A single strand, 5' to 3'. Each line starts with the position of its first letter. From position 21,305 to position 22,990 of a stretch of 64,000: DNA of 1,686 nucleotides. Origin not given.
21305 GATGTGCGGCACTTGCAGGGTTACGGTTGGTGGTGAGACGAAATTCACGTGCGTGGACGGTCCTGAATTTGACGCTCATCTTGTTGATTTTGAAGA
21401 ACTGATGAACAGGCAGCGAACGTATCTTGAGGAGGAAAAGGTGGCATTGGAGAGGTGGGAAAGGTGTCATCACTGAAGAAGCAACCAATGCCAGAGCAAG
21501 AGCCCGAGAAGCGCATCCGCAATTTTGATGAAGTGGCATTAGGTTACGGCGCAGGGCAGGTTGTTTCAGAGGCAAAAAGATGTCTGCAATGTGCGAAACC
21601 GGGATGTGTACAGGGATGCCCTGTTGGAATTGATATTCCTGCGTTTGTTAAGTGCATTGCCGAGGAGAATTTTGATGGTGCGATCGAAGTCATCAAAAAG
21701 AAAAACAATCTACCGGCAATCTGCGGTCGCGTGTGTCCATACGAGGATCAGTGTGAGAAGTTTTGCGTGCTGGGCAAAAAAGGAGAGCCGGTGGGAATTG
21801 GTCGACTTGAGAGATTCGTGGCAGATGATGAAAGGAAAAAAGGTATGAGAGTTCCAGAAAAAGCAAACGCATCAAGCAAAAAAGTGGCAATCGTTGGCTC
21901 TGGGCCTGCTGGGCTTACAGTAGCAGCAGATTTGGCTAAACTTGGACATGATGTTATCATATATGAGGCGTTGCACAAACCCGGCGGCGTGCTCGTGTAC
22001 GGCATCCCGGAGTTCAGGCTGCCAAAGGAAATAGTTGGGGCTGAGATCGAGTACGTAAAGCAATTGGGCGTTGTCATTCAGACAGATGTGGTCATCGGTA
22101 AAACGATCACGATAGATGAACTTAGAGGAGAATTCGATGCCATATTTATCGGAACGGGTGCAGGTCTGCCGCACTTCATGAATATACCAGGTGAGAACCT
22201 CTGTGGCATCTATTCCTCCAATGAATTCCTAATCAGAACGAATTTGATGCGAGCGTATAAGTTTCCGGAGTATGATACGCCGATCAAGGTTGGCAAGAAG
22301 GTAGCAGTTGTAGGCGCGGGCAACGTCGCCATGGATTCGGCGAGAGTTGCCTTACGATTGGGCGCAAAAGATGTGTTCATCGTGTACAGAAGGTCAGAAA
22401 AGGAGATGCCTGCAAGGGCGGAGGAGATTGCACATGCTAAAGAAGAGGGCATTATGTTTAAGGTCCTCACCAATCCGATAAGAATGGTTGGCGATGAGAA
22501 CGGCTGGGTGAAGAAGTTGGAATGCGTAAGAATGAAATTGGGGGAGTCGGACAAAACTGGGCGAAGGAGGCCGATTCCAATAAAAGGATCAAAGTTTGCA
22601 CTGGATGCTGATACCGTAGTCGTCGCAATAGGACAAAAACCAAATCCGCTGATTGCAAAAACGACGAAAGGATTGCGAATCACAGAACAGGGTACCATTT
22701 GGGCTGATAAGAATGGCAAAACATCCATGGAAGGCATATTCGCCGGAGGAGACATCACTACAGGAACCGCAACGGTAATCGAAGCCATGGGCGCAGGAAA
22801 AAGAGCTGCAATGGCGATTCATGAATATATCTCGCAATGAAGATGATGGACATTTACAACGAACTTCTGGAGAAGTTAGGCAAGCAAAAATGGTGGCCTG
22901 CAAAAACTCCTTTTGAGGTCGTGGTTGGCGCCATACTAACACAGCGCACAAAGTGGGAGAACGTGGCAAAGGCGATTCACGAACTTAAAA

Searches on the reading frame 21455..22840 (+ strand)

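Call 61: search_protein_families(library=ncbifam, proteins=[window:21455-22840:+], max_evalue=1e-10)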
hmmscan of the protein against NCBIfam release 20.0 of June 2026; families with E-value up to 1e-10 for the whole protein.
window:21455-22840:+ (461 aa): 26 families (the best 25 are shown)
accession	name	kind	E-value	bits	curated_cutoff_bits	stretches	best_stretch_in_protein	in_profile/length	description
NF009414.0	PRK12778.1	equivalog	9.8e-213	708.5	1103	1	6-460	293-750/752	bifunctional dihydroorotate dehydrogenase B NAD binding subunit/NADPH-dependent glutamate synthase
TIGR01316.1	gltA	equivalog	1.2e-187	624.2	471.75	1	17-459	2-449/449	NADPH-dependent glutamate synthase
NF009413.0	PRK12775.1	equivalog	3.2e-167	558.2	1895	1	8-460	298-755/1006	putative trifunctional 2-polyprenylphenol hydroxylase/glutamate synthase subunit beta/ferritin domain-containing protein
NF009454.0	PRK12814.1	equivalog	2.7e-122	409.3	916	1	51-460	104-501/657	putative NADPH-dependent glutamate synthase small subunit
NF009410.0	PRK12771.1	subfamily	5.5e-122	408.2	516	1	48-460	47-446/566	NAD(P)-binding protein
NF009415.0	PRK12779.1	equivalog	7.7e-114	381.5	1519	1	51-458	210-625/944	putative bifunctional glutamate synthase subunit beta/2-polyprenylphenol hydroxylase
TIGR01318.1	gltD_gamma_fam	subfamily_domain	8.8e-108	360.8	482.95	1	13-459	12-465/467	glutamate synthase, small subunit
NF009408.0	PRK12769.1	equivalog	3.1e-99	332.9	1003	1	17-460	201-652/659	formate-dependent uric acid utilization protein AegA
NF010590.0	PRK13984.1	equivalog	1.1e-96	324.4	946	1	6-460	155-607/611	putative oxidoreductase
TIGR03315.1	Se_ygfK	equivalog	8.1e-90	301.6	835.3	1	44-456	440-836/1012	putative selenate reductase subunit YgfK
NF009451.0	PRK12809.1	equivalog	7e-84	282.3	1154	1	18-454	185-629/639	formate-dependent uric acid utilization protein YgfT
NF009409.0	PRK12770.1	subfamily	6e-83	278.9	343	1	135-460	12-351/360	putative glutamate synthase subunit beta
TIGR01317.1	GOGAT_sm_gam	subfamily_domain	2.5e-81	274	447.7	1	8-459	9-478/485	glutamate synthase small subunit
NF045663.1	diclust_near_Sec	equivalog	1.8e-46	158.6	530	1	40-236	9-199/759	pyridine nucleotide-disulfide oxidoreductase/dicluster-binding protein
TIGR01292.1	TRX_reduct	equivalog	3.5e-22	78.6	343.45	1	274-459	135-300/300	thioredoxin-disulfide reductase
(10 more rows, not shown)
